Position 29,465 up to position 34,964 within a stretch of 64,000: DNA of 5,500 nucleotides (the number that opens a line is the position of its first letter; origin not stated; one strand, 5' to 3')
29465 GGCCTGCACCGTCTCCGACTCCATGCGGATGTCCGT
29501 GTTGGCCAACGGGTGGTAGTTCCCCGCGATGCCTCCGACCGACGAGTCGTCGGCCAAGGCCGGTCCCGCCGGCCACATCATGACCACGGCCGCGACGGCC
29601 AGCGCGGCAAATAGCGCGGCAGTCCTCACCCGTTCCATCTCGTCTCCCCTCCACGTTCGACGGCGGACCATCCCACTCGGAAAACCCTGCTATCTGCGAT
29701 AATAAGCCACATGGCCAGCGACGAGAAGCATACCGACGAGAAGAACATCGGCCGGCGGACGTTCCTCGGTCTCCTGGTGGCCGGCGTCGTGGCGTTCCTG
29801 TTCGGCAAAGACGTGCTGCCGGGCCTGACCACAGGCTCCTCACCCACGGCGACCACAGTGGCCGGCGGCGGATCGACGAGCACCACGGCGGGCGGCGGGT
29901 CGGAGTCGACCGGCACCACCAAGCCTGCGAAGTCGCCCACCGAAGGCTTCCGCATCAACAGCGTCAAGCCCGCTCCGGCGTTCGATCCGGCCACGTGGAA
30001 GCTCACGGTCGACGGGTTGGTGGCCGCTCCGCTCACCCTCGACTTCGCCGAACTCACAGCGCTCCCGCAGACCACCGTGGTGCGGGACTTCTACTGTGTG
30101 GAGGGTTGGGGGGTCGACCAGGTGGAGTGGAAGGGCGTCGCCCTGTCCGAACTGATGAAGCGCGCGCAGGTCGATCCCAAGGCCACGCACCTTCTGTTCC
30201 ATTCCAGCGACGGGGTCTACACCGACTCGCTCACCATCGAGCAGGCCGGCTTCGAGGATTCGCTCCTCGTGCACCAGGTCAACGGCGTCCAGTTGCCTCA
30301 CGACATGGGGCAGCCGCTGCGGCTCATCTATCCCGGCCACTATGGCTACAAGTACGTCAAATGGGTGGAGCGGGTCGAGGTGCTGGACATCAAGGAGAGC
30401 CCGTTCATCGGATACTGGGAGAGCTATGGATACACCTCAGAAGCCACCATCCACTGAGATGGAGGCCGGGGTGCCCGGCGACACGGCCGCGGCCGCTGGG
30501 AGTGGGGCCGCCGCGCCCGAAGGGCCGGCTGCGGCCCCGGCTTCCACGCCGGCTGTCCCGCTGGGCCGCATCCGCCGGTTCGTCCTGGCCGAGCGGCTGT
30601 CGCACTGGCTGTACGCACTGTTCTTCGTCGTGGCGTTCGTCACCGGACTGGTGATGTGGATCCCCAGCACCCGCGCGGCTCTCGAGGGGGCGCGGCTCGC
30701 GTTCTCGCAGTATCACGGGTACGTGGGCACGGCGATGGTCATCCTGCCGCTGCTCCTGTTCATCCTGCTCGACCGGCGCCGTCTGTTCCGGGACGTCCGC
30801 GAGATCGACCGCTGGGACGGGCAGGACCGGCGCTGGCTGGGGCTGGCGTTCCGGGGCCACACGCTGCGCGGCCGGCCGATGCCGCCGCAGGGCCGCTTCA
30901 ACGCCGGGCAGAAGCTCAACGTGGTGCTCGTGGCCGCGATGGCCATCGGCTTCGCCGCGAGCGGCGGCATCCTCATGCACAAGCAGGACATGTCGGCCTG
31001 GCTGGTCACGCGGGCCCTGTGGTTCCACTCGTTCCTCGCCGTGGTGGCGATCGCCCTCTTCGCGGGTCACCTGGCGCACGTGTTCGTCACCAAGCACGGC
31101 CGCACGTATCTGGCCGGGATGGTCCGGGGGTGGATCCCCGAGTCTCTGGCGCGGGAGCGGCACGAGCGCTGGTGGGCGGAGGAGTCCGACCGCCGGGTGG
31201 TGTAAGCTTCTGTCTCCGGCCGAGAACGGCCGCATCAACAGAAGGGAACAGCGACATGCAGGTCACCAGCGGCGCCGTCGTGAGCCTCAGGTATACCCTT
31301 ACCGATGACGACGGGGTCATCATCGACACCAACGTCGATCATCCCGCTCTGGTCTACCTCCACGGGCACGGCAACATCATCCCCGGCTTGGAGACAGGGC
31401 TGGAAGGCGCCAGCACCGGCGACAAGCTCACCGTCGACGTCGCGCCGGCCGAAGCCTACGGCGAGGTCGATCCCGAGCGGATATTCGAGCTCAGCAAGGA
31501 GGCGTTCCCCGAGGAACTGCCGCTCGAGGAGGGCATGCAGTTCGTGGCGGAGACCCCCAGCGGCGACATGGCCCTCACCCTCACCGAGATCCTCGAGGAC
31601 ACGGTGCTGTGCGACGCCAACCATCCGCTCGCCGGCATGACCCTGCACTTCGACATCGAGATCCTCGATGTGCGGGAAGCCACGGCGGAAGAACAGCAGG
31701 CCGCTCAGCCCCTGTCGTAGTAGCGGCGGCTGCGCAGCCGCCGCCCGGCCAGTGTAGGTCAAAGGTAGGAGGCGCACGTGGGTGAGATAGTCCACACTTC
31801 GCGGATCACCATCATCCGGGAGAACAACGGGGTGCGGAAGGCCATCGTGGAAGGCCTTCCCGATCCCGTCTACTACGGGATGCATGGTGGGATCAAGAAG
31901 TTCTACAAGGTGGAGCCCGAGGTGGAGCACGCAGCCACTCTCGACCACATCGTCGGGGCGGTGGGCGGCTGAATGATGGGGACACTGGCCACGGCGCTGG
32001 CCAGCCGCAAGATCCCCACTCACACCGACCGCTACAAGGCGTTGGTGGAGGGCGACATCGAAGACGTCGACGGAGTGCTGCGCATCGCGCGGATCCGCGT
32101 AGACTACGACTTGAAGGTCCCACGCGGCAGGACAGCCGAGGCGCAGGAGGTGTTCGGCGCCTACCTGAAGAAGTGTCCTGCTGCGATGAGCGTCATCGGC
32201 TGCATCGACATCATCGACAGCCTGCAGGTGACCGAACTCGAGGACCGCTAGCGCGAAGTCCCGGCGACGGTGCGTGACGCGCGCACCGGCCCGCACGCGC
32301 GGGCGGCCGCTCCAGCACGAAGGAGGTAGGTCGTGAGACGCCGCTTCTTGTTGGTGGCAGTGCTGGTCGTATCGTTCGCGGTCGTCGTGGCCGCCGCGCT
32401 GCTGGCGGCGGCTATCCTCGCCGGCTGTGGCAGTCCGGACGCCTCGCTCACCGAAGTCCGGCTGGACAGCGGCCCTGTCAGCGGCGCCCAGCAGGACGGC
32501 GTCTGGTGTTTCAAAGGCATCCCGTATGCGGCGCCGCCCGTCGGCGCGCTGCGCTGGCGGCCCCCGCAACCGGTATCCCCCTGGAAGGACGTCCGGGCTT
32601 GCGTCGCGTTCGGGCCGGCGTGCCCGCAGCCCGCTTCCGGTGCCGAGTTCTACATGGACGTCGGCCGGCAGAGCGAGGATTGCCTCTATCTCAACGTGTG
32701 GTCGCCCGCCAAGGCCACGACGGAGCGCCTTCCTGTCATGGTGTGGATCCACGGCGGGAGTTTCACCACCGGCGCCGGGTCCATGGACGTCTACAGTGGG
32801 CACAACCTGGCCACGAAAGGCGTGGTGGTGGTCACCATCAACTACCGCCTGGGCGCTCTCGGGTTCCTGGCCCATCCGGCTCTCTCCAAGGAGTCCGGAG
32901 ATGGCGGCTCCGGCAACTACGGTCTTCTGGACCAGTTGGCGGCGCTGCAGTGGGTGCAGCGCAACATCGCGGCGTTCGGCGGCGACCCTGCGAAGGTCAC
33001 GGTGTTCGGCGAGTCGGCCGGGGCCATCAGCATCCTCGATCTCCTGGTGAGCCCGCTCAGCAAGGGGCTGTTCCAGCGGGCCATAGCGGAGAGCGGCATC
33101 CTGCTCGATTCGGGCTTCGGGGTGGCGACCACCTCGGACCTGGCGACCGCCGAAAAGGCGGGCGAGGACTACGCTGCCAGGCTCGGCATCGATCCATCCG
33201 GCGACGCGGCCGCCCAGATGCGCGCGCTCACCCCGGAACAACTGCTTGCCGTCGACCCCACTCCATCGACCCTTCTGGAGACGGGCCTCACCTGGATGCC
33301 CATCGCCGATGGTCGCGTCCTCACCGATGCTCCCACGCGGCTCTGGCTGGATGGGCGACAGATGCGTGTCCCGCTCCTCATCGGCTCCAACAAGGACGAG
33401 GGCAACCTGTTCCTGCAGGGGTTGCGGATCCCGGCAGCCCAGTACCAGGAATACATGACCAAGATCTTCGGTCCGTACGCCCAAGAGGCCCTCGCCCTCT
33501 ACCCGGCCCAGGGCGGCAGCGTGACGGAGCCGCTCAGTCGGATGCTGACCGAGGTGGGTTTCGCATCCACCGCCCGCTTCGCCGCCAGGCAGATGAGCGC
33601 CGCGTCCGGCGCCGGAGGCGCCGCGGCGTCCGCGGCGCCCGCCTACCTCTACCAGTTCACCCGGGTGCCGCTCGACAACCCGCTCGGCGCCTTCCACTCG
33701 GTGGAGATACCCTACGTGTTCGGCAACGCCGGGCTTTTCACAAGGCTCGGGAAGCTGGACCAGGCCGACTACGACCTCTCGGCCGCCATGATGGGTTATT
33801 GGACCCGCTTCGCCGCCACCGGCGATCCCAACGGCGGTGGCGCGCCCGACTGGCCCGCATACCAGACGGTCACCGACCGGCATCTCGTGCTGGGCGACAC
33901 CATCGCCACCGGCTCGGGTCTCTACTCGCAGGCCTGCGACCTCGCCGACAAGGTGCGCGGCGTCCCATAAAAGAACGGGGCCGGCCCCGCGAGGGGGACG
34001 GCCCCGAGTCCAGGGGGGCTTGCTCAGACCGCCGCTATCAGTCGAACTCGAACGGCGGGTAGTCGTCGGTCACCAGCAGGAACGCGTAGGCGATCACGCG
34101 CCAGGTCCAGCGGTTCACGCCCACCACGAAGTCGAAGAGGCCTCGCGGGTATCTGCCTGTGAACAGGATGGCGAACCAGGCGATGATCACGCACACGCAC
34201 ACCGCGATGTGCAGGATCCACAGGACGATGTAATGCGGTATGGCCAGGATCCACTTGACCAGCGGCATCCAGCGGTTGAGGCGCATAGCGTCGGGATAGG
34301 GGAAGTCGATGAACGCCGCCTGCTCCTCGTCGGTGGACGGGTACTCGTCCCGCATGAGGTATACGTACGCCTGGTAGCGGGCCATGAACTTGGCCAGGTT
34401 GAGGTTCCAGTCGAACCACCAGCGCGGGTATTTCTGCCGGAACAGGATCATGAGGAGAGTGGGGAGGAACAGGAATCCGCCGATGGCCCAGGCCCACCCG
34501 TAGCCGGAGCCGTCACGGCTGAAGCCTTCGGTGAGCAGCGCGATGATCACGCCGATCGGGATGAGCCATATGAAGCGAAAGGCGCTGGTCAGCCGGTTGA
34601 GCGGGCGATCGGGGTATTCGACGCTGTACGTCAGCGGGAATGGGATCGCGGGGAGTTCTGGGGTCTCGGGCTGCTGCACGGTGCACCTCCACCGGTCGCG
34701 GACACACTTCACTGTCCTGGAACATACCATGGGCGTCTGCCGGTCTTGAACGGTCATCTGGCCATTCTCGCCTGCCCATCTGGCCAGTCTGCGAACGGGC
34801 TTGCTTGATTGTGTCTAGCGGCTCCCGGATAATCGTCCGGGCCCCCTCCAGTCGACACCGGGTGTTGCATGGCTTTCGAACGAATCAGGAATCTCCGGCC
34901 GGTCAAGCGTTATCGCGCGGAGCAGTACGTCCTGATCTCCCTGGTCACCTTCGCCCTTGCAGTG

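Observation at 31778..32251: OsmC/Ohr-family gene with in-frame UGA exactly at the peroxidatic cysteine, plus a SECIS-like hairpin: candidate selenoprotein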

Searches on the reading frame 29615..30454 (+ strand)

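Call 26: search_protein_families(library=pfam, proteins=[window:29615-30454:+], max_evalue=0.001)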
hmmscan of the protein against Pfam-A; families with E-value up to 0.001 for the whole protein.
window:29615-30454:+ (280 aa): 1 family
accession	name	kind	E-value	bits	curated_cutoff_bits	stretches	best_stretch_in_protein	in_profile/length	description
PF00174.25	Oxidored_molyb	-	1.9e-39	135.4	24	1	119-260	3-164/169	Oxidoreductase molybdopterin binding domain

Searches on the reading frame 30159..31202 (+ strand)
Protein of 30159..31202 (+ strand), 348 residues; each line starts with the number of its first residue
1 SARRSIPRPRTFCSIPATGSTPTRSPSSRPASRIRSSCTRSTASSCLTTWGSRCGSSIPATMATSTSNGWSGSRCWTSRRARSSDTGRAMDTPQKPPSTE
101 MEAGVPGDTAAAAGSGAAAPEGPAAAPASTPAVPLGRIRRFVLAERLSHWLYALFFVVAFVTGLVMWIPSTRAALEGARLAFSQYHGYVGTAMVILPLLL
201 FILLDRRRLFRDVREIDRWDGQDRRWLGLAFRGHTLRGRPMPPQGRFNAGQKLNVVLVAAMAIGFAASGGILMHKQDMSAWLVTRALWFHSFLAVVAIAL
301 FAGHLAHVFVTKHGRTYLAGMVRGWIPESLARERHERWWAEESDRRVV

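Call 26: search_protein_families(library=pfam, proteins=[window:30159-31202:+], max_evalue=0.001)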
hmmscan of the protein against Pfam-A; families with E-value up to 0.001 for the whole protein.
window:30159-31202:+ (348 aa): 1 family
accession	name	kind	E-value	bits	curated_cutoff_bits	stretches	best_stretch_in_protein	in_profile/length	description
PF01292.26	Ni_hydr_CYTB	-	5.5e-20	72.3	30.1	1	143-324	4-179/179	Prokaryotic cytochrome b561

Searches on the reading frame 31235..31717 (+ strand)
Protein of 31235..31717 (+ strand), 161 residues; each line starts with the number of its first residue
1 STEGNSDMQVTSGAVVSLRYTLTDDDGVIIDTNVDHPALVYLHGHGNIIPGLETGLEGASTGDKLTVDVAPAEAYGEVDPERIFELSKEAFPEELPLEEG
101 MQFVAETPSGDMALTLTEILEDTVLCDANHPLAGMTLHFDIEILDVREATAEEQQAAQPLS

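Call 26: search_protein_families(library=pfam, proteins=[window:31235-31717:+], max_evalue=0.001)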
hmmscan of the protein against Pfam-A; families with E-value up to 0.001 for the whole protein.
window:31235-31717:+ (161 aa): 1 family
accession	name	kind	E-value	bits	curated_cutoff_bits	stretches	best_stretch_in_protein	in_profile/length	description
PF00254.34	FKBP_C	-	6.5e-11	42.9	21.1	1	9-99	4-74/94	FKBP-type peptidyl-prolyl cis-trans isomerase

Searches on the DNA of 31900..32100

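Call 17: search_rna_families(source=window, start=31900, end=32100, threshold=evalue, max_evalue=10)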
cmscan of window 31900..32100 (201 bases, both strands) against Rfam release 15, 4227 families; matches with E-value up to 10: 1.
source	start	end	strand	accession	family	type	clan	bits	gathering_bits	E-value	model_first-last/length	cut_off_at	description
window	31978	32017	+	RF03348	mir-667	Gene; miRNA;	-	14.1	70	6.3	1-92/92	no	mir-667 microRNA precursor family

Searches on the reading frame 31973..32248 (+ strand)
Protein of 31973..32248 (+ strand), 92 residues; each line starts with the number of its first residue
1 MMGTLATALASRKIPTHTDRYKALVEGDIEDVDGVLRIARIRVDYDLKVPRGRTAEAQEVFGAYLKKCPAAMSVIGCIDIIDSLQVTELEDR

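Call 41: find_encoding_contigs(protein=window:31973-32248:+, flank=10000, max_places=4)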
Protein window:31973-32248:+ (92 aa): 3 contigs read that carry it; 3 places shown.
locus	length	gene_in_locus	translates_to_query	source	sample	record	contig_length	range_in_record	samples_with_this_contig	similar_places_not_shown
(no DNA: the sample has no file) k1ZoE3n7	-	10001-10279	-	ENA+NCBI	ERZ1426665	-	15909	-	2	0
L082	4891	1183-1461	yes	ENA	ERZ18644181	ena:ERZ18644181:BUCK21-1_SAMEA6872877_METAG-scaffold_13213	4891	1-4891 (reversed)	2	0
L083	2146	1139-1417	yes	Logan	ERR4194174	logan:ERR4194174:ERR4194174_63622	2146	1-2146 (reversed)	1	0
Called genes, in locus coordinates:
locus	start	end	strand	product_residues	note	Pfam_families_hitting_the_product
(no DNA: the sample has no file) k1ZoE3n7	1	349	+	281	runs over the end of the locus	PF00595:PDZ, PF13180:PDZ_2, PF14685:PDZ_Tricorn (weak), PF17820:PDZ_6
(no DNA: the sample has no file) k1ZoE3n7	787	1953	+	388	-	-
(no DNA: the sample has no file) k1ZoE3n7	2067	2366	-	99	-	-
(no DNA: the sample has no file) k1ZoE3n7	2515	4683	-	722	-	PF00580:UvrD-helicase, PF13245:AAA_19, PF13361:UvrD_C, PF13538:UvrD_C_2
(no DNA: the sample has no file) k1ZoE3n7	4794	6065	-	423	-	PF00083:Sugar_tr (weak), PF06779:MFS_4, PF07690:MFS_1, PF12832:MFS_1_like (faint), PF07690:MFS_1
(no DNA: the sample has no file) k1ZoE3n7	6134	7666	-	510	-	PF25302:NADase_transloc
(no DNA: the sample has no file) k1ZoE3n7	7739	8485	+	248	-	PF00174:Oxidored_molyb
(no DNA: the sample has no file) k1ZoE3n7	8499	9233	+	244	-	PF01292:Ni_hydr_CYTB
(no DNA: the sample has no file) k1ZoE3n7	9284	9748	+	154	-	PF00254:FKBP_C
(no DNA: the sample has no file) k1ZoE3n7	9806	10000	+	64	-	-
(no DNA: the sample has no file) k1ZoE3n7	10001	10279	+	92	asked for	-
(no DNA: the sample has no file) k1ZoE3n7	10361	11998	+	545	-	PF00135:COesterase, PF20434:BD-FAE (weak), PF07859:Abhydrolase_3 (faint)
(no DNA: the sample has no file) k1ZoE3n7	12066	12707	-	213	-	PF14333:DUF4389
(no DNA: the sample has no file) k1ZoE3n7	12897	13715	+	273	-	?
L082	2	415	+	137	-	?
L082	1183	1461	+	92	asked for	-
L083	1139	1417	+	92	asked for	-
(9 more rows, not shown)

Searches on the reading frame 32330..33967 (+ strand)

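Call 26: search_protein_families(library=pfam, proteins=[window:32330-33967:+], max_evalue=0.001)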
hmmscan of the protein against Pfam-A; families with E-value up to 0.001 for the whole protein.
window:32330-33967:+ (546 aa): 3 families
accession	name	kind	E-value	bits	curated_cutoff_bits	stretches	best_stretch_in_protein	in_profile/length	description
PF00135.34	COesterase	-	5e-117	392.4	27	1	41-537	3-513/515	Carboxylesterase family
PF20434.5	BD-FAE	-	7.6e-11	42.4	26.8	1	121-174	1-57/215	BD-FAE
PF07859.19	Abhydrolase_3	-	6.2e-08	33.1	25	1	201-239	51-89/210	alpha/beta hydrolase fold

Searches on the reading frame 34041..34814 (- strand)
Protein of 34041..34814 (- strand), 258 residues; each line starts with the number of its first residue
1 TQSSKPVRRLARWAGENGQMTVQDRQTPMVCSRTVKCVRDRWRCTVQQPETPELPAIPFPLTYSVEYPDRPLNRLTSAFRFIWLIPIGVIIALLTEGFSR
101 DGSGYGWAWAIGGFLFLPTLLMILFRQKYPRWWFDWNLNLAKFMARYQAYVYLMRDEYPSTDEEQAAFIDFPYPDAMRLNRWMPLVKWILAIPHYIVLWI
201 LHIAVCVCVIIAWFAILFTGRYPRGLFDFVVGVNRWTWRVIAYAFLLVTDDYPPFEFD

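Call 26: search_protein_families(library=pfam, proteins=[window:34041-34814:-], max_evalue=0.001)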
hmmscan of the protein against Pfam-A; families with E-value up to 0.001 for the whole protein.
window:34041-34814:- (258 aa): 1 family
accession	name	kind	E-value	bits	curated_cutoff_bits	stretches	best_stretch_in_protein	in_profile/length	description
PF14333.11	DUF4389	-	8.5e-20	70.9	25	1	185-255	5-74/76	Domain of unknown function (DUF4389)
